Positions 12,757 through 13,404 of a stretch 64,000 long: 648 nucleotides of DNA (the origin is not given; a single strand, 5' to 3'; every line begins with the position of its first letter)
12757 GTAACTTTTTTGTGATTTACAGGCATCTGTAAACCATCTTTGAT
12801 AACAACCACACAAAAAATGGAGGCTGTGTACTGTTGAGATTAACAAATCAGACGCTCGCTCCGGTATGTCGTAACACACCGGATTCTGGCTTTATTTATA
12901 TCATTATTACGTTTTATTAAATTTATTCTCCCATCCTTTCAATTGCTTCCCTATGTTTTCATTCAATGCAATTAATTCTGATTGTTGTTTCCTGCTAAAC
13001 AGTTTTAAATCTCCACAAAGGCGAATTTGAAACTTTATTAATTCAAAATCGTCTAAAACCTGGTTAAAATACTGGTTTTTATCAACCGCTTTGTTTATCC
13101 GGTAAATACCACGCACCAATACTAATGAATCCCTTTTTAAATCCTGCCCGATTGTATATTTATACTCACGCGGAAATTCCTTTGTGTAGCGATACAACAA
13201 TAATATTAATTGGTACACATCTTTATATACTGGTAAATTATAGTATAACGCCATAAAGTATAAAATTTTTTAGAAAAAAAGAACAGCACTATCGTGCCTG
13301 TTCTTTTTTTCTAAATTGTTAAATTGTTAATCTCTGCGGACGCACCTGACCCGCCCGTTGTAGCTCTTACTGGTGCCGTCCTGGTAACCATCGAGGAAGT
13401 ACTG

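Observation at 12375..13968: Diversity-generating retroelement with an adenine-specific TR/VR signature but only a 58-codon stub of its reverse transcriptase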

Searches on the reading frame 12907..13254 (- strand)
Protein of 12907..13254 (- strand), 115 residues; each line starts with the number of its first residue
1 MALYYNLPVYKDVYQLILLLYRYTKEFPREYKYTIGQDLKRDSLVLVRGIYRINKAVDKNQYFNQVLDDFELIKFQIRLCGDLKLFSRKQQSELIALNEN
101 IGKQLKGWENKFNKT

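Call 5: search_protein_families(library=pfam, proteins=[window:12907-13254:-], max_evalue=0.1)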
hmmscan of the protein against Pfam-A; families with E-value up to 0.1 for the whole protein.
window:12907-13254:- (115 aa): 2 families
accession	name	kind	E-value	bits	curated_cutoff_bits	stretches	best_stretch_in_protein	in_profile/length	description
PF22296.2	bAvd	-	1.1e-17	64.9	40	1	13-111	7-106/107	bAvd-like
PF05635.17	23S_rRNA_IVP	-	5.1e-06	27.1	33.8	1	6-107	2-106/106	23S rRNA-intervening sequence protein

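Call 6: find_encoding_contigs(protein=window:12907-13254:-, flank=10000, max_places=10)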
Protein window:12907-13254:- (115 aa): 1 contig read that carries it; 1 place shown.
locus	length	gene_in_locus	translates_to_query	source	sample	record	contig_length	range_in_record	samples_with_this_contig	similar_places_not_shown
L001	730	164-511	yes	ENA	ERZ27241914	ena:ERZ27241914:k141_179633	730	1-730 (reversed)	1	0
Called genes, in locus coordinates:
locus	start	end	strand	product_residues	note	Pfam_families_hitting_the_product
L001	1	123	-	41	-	?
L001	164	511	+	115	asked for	PF05635:23S_rRNA_IVP (weak), PF22296:bAvd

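Call 18: search_protein_families(library=ncbifam, proteins=[window:12907-13254:-], max_evalue=0.01)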
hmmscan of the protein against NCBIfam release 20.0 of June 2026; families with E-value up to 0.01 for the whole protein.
window:12907-13254:- (115 aa): 3 families
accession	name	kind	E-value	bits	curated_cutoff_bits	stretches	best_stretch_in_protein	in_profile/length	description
NF033474.1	DivGenRetAVD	equivalog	2.2e-15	56.9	80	1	7-108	1-102/104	diversity-generating retroelement protein Avd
NF008911.0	PRK12275.1-2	subfamily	0.00073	20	137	1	3-108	3-111/118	hypothetical protein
TIGR02436.1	TIGR02436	subfamily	0.0096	16.1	24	0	9-108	1-104/109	four helix bundle protein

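Call 20: find_related_loci(query=window:12907-13254:-, collection=genome_contigs, flank=10000)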
Query window:12907-13254:- (115 aa) in genome_contigs; peptide patterns used: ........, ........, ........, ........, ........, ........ (x = any residue, [..] = any of these).
125 stretches matched a pattern; 16 encode a relative of the query (tblastn E <= 1e-3); 16 distinct loci.
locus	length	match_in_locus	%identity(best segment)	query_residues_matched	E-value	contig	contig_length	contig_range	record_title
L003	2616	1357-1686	63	1-110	2e-46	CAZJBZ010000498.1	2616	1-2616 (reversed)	MAG TPA_asm: uncultured Spirochaetales bacterium isolate SRP141376_co4_201 genome assembly, contig: NODE_67355_length_26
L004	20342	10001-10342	60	1-114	5e-43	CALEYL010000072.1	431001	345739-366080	MAG TPA_asm: uncultured Saprospiraceae bacterium isolate SRR6227243_bin.63_CONCOCT_v1.1_MAG genome assembly, contig: ERZ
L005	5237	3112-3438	52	1-109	3e-37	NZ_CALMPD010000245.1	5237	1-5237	MAG: uncultured Legionella sp. isolate SRR7110452_bin.43_CONCOCT_v1.1_MAG ERZ782916.2509, whole genome shotgun sequence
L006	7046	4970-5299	50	1-110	6e-34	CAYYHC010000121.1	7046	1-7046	MAG TPA_asm: uncultured Lentimicrobiaceae bacterium isolate SRP192927_co1_888 genome assembly, contig: NODE_28787_length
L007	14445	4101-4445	37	1-115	8e-27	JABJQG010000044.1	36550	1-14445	MAG: Bdellovibrionaceae bacterium isolate SI075_bin85 k141_364975, whole genome shotgun sequence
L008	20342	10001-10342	41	1-115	8e-27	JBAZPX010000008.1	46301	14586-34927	MAG: Patescibacteria group bacterium isolate SO_2017_SWC_4 scaffold_723_c1_LP-4_2017, whole genome shotgun sequence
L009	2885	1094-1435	39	1-114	1e-26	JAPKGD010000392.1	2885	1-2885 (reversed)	MAG: Bdellovibrionales bacterium isolate PDA_C_MAG.6 MAG.6_392, whole genome shotgun sequence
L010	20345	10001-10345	40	1-115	5e-26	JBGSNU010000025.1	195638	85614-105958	MAG: Bdellovibrionales bacterium isolate JTS-AC263 k141_4138519, whole genome shotgun sequence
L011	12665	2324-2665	39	1-114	7e-26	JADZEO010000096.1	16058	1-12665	MAG: Bdellovibrionales bacterium isolate SJ826 c_000000819974, whole genome shotgun sequence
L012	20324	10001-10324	40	1-108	5e-24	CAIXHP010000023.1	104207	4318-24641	MAG: uncultured proteobacterium isolate I2_bin-116 genome assembly, contig: bin-116:23/70, whole genome shotgun sequence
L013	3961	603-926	40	1-108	5e-24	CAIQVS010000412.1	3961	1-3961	MAG: uncultured proteobacterium isolate I3b_bin-431 genome assembly, contig: bin-431:412/454, whole genome shotgun seque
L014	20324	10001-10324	39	1-108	7e-24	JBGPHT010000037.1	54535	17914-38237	MAG: Bryobacteraceae bacterium isolate OBJ_0618_7090110_351 k141_10263408_length_54535_cov_20.4222, whole genome shotgun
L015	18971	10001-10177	63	4-62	3e-19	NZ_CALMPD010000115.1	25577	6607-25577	MAG: uncultured Legionella sp. isolate SRR7110452_bin.43_CONCOCT_v1.1_MAG ERZ782916.365, whole genome shotgun sequence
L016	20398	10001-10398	79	1-108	9e-27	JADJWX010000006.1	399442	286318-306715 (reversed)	MAG: Lewinellaceae bacterium isolate Kalu_18-Q3-R12-55_BATAC.22 tig00002695-10-3979010, whole genome shotgun sequence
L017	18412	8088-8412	52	1-108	1e-19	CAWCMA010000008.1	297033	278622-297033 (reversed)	MAG: uncultured delta proteobacterium isolate MFD05502.bin.1.141 genome assembly, contig: contig_6189, whole genome shot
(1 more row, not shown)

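Call 26: list_cluster_members(proteins=[window:12907-13254:-, window:13327-13968:-, window:11654-12277:-, window:11654-12325:-, P0002, L002:727-996:+])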
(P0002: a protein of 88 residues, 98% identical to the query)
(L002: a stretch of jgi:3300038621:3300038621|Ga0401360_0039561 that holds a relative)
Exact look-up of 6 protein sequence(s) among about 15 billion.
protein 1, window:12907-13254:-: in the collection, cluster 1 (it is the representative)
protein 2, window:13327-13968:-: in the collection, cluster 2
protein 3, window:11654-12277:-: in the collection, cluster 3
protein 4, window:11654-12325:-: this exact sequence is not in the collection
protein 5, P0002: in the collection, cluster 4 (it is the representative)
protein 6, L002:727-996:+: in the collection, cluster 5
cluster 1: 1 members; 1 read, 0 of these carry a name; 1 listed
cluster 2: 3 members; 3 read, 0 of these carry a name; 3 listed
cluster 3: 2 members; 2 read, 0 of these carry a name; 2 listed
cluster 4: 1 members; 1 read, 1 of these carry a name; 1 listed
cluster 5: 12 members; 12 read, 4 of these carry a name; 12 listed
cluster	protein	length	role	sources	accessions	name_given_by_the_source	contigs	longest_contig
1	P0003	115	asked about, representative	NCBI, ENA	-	-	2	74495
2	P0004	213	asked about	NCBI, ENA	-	-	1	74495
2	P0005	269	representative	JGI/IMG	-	-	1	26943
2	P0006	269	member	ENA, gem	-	-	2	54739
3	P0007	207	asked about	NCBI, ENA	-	-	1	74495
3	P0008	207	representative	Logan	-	-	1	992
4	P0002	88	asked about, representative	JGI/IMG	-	hypothetical protein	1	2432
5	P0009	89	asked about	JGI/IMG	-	putative endonuclease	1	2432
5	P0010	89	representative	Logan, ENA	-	-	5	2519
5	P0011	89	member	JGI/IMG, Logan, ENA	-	putative endonuclease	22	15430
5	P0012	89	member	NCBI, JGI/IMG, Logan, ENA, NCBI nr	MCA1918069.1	MAG: GIY-YIG nuclease family protein [Flavobacterium piscis] | putative endonuclease | GIY-YIG nuclease family protein [Flavobacterium piscis]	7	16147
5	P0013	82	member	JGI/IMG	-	putative endonuclease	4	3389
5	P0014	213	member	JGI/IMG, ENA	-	-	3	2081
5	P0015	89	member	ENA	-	-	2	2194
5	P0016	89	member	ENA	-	-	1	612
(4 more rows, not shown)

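Call 27: find_encoding_contigs(protein=P0005, flank=10000)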
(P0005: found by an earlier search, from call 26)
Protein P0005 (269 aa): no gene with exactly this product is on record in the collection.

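Call 28: find_encoding_contigs(protein=P0006, flank=10000)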
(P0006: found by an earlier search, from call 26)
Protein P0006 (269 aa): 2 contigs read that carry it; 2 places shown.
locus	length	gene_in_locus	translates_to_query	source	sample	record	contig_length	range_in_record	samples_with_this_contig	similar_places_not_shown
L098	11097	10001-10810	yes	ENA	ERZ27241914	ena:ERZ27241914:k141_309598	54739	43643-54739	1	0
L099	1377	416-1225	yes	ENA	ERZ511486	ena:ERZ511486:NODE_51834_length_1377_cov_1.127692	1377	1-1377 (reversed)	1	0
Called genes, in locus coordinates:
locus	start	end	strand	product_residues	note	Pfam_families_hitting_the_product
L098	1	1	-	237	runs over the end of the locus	PF13801:Metal_resist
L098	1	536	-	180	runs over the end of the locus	PF13490:zf-HC2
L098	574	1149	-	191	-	PF04542:Sigma70_r2, PF08281:Sigma70_r4_2, PF04545:Sigma70_r4 (weak)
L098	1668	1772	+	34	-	-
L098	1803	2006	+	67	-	-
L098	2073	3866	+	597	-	PF00750:tRNA-synt_1d, PF05746:DALR_1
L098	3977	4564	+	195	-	-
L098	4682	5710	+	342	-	PF08240:ADH_N, PF00107:ADH_zinc_N (weak)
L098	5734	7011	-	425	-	PF00890:FAD_binding_2 (weak), PF01494:FAD_binding_3 (weak), PF03486:HI0933_like, PF07992:Pyr_redox_2, PF12831:FAD_oxidored, PF13450:NAD_binding_8 (weak), PF00890:FAD_binding_2, PF22780:HI0933_like_1st, +4 more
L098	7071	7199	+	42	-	-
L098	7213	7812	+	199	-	-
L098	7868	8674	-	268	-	PF14326:DUF4384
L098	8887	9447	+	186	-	-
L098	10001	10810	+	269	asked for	PF07603:Lcl_C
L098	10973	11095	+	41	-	?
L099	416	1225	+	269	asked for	PF07603:Lcl_C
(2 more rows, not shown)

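Call 32: find_encoding_contigs(protein=P0008, flank=10000)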
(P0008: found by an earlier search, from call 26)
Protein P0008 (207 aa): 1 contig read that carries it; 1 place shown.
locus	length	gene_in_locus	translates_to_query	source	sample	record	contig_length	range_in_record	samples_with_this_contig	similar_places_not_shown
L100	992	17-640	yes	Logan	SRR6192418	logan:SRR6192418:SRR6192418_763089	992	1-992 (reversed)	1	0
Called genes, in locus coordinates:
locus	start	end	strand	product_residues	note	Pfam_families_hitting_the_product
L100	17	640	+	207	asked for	-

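Call 57: find_encoding_contigs(protein=P0011, flank=3000, max_places=10)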
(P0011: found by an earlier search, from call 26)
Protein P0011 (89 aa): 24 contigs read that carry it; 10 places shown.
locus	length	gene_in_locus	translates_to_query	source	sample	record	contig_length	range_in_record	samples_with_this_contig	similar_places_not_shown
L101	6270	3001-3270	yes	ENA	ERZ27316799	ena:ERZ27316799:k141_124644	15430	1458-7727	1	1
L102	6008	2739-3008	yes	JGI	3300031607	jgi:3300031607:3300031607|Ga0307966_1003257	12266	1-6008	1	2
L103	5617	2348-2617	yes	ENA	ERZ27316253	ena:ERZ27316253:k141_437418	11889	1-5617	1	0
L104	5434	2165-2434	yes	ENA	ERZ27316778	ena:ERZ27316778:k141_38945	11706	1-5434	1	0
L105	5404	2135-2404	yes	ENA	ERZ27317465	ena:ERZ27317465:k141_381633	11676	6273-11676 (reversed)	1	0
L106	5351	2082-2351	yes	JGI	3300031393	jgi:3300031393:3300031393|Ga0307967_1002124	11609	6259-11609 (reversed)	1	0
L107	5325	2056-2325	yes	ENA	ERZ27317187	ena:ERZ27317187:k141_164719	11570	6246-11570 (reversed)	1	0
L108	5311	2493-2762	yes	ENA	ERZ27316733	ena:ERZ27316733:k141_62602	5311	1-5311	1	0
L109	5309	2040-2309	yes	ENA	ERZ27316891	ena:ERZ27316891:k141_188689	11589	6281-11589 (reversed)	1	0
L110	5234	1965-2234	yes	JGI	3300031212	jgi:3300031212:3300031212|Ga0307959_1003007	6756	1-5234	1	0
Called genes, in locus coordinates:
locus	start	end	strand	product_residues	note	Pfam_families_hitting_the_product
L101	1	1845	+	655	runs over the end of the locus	PF07603:Lcl_C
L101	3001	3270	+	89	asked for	PF01541:GIY-YIG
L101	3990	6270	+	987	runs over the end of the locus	PF02415:Chlam_PMP (faint)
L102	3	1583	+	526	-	?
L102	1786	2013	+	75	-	PF22296:bAvd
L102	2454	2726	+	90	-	-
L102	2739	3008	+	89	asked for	PF01541:GIY-YIG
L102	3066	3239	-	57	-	-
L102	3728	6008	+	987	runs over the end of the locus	PF02415:Chlam_PMP (faint)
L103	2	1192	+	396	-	?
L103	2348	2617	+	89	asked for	PF01541:GIY-YIG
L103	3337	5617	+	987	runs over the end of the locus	PF02415:Chlam_PMP (faint)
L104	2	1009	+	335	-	?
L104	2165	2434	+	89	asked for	PF01541:GIY-YIG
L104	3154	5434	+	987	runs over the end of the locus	PF02415:Chlam_PMP (faint)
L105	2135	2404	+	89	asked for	PF01541:GIY-YIG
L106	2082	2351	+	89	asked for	PF01541:GIY-YIG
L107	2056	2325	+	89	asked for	PF01541:GIY-YIG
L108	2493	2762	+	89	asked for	PF01541:GIY-YIG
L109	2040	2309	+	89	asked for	PF01541:GIY-YIG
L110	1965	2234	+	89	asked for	PF01541:GIY-YIG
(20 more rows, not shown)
